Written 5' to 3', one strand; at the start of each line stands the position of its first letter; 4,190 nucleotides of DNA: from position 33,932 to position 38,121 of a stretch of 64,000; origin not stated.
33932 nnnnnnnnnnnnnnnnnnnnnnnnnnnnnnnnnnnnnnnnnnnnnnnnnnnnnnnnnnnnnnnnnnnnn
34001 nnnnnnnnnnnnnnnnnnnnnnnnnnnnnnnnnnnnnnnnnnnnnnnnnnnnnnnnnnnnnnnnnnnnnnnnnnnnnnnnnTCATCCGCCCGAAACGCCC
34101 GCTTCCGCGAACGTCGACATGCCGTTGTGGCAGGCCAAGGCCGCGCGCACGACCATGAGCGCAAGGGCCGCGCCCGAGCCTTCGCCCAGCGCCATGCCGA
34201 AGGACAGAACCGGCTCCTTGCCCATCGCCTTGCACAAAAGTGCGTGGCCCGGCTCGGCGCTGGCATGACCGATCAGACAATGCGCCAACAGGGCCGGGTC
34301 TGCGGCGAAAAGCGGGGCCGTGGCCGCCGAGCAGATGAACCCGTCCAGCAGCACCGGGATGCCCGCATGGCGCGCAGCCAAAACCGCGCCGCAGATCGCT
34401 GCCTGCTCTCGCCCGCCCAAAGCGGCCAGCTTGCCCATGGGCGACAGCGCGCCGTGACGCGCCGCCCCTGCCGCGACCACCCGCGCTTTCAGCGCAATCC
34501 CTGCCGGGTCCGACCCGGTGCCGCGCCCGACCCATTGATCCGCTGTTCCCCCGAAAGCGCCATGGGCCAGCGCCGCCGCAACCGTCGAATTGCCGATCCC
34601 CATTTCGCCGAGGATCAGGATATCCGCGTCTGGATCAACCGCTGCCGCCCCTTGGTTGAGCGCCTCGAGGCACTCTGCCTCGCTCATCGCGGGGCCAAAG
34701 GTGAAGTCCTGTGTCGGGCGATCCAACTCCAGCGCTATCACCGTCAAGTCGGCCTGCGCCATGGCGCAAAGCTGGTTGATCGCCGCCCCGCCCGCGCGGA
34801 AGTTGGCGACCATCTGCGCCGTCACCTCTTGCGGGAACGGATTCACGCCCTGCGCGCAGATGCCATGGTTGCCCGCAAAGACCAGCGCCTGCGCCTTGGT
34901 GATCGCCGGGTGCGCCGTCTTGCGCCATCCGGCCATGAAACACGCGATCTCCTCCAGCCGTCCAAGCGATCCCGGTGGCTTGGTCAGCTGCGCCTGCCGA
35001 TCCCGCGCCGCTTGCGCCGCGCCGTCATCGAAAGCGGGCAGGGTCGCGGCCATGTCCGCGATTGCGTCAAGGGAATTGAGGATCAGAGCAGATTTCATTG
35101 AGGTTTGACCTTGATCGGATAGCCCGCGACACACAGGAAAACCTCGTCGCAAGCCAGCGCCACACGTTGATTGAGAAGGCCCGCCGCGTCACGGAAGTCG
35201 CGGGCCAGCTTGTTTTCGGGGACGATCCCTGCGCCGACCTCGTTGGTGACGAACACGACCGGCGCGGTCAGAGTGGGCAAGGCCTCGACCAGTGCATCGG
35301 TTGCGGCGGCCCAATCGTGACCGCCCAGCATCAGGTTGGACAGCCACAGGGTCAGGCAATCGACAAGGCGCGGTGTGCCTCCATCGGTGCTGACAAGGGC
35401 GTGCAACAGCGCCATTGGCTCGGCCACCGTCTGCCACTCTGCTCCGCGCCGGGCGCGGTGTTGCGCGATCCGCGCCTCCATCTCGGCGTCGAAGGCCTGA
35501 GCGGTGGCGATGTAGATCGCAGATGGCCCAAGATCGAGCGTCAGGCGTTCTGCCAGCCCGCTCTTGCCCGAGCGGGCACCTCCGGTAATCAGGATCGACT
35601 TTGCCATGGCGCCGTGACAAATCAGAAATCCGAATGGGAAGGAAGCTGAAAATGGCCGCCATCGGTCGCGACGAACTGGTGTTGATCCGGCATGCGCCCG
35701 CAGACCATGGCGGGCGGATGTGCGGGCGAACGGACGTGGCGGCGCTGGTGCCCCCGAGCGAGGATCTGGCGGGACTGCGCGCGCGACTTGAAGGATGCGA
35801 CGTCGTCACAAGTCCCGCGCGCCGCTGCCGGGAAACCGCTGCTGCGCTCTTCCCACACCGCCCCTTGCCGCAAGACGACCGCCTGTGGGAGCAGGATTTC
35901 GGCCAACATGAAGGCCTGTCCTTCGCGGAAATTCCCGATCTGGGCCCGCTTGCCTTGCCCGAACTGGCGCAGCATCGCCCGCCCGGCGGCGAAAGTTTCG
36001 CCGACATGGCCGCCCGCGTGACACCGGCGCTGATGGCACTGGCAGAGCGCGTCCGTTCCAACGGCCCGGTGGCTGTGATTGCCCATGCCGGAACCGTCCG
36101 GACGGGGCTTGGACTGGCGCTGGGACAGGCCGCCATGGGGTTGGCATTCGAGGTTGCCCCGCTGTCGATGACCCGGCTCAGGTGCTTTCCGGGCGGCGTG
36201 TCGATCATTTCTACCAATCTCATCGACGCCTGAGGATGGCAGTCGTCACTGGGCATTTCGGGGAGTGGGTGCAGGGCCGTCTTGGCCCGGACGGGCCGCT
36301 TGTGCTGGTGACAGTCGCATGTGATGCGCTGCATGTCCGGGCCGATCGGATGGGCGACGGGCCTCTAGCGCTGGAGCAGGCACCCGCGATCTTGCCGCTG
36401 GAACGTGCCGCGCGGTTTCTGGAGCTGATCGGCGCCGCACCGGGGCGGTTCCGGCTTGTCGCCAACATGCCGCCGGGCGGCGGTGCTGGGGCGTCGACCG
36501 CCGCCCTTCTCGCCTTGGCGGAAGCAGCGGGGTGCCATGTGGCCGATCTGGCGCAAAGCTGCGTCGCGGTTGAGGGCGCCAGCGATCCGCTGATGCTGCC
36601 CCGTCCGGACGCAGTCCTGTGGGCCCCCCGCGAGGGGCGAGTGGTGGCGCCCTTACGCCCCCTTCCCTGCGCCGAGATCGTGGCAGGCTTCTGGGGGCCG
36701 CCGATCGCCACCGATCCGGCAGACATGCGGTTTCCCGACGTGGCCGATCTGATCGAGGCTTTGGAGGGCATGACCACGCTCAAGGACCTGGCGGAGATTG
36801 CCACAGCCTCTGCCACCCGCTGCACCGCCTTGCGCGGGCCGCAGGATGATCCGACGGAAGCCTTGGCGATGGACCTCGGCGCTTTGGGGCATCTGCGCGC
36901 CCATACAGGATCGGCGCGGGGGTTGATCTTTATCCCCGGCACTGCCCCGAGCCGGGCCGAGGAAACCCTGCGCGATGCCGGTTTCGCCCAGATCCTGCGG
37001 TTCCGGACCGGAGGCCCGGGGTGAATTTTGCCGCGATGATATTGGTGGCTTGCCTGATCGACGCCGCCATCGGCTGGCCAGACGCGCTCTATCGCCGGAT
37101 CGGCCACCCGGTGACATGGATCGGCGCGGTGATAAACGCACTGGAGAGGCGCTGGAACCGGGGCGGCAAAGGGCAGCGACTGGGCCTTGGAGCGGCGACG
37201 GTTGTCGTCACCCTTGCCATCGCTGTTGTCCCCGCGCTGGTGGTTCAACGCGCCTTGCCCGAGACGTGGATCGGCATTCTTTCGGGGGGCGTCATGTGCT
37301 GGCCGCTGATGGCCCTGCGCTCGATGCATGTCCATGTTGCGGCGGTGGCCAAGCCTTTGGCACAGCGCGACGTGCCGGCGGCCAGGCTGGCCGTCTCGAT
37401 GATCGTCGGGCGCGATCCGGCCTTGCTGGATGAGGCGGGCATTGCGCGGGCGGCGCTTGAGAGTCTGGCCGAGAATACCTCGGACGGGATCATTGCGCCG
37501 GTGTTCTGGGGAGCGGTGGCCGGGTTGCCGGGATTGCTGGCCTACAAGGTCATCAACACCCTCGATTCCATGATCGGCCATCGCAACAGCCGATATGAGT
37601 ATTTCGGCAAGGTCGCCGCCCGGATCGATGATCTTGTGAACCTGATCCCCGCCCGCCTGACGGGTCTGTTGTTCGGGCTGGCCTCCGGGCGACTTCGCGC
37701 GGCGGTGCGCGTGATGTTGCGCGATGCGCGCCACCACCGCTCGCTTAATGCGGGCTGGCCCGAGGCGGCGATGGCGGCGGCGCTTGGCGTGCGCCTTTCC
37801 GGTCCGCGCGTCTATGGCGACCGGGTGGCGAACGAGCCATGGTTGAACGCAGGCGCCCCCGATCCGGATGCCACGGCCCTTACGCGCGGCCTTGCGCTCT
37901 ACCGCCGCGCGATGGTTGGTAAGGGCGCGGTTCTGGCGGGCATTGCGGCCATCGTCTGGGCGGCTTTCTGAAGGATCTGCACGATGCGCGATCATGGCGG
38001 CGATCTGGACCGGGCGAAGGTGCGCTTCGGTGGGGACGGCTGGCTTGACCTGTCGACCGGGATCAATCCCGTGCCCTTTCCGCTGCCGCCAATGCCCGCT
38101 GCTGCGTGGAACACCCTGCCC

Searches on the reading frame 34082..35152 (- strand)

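Call 8: search_protein_families(library=pfam, proteins=[window:34082-35152:-], max_evalue=0.001)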
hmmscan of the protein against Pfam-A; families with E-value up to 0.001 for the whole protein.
window:34082-35152:- (356 aa): 1 family
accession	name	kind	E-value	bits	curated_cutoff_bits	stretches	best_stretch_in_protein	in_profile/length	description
PF02277.22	DBI_PRT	-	9.5e-107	357.5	22.6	1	40-353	3-329/329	Phosphoribosyltransferase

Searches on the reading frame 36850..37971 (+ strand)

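Call 76: search_protein_families(library=pfam, proteins=[window:36850-37971:+], max_evalue=0.001)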
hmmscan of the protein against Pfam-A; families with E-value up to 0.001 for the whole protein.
window:36850-37971:+ (373 aa): 1 family
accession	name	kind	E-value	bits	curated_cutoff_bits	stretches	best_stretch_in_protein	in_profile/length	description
PF03186.18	CobD_Cbib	-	2.6e-96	322.6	34.4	1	64-350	1-281/282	CobD/Cbib protein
